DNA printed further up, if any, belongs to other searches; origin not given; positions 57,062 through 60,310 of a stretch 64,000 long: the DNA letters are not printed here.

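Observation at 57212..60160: Gingipain-family (C25) extracellular cysteine peptidase in an archaeal genome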

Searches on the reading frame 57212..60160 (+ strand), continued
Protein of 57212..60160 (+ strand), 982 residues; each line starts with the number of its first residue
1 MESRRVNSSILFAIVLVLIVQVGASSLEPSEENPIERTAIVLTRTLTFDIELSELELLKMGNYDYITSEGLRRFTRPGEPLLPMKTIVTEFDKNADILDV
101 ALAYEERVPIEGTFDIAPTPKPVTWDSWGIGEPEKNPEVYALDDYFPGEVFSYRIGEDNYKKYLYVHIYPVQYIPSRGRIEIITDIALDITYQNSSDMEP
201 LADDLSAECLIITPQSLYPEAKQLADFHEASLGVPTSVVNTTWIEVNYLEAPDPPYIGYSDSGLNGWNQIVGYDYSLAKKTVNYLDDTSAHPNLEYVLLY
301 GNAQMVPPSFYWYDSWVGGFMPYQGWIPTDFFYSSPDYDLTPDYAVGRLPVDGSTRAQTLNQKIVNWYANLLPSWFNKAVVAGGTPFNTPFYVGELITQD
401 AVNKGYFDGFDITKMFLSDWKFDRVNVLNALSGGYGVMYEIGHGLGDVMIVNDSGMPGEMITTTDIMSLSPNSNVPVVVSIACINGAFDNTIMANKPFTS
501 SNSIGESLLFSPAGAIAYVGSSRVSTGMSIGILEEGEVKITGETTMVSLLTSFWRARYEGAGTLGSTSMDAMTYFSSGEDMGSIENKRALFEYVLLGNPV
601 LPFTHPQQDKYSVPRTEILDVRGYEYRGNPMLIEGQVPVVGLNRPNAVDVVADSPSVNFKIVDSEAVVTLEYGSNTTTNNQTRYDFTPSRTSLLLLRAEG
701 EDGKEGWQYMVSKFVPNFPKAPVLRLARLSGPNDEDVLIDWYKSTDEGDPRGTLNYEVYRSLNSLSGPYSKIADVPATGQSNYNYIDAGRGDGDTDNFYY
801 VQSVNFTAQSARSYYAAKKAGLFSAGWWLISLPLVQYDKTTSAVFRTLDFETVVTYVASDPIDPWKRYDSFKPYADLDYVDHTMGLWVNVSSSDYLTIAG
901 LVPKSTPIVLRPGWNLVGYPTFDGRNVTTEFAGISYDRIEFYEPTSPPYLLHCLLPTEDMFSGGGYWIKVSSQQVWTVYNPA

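Call 78: search_protein_families(library=pfam, proteins=[P0071, P0090, P0092, P0101, P0075], max_evalue=0.001)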
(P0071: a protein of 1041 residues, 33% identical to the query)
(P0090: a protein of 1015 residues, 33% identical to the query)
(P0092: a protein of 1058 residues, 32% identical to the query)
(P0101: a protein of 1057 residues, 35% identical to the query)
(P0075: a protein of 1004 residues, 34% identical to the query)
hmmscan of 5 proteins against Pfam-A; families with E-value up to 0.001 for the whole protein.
P0071 (1041 aa): 5 families
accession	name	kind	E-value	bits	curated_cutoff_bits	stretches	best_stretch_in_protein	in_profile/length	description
PF01364.23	Peptidase_C25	-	8.6e-45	154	23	1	208-589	2-373/374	Peptidase family C25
PF13860.13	FlgD_ig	-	7.6e-10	39.1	27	1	964-1028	9-75/79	FlgD Ig-like domain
PF08126.16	Propeptide_C25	-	3.6e-09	36.5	22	1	55-204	42-184/205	Propeptide_C25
PF18962.6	Por_Secre_tail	-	4.9e-09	36.8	27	1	957-1038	2-74/75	Secretion system C-terminal sorting domain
PF13585.12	CHU_C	-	0.0004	20.9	27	1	962-1028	15-72/86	CHU_C Type IX secretion signal domain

P0090 (1015 aa): 3 families
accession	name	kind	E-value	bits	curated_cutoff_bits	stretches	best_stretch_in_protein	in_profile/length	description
PF01364.23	Peptidase_C25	-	9.5e-41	140.7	23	1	215-597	2-373/374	Peptidase family C25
PF08126.16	Propeptide_C25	-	2.1e-10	40.5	22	1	81-199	55-173/205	Propeptide_C25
PF18962.6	Por_Secre_tail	-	3.3e-08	34.1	27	1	938-1012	3-74/75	Secretion system C-terminal sorting domain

P0092 (1058 aa): 6 families
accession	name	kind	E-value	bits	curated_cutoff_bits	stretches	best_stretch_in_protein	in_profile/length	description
PF01364.23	Peptidase_C25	-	1.3e-45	156.7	23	1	221-605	2-373/374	Peptidase family C25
PF20773.4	InhA-like_MAM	-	1.9e-15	57.3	26.9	1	795-903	39-161/191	Immune inhibitor A-like, MAM domain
PF18962.6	Por_Secre_tail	-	9.9e-10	39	27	1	975-1054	2-73/75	Secretion system C-terminal sorting domain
PF13860.13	FlgD_ig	-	2e-09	37.7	27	1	979-1044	6-74/79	FlgD Ig-like domain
PF13585.12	CHU_C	-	6.7e-06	26.6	27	1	989-1051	23-79/86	CHU_C Type IX secretion signal domain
PF08126.16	Propeptide_C25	-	1.8e-05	24.4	22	1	79-236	52-202/205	Propeptide_C25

P0101 (1057 aa): 5 families
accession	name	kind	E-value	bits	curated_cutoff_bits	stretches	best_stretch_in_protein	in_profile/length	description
PF01364.23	Peptidase_C25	-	2.9e-47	162.1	23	1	220-602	2-373/374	Peptidase family C25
PF13860.13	FlgD_ig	-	1e-12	48.2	27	1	982-1045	13-76/79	FlgD Ig-like domain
PF08126.16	Propeptide_C25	-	1.1e-05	25.1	22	1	89-218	64-189/205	Propeptide_C25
PF18962.6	Por_Secre_tail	-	1.3e-05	25.8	27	1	973-1055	2-75/75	Secretion system C-terminal sorting domain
PF13585.12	CHU_C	-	0.00036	21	27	1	982-1044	19-72/86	CHU_C Type IX secretion signal domain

P0075 (1004 aa): 3 families
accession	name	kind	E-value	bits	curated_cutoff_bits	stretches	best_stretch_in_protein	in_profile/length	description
PF01364.23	Peptidase_C25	-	3e-43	148.9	23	1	211-587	2-374/374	Peptidase family C25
PF08126.16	Propeptide_C25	-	1.7e-08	34.3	22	1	74-190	55-170/205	Propeptide_C25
PF13860.13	FlgD_ig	-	1.2e-05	25.6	27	1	929-987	11-72/79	FlgD Ig-like domain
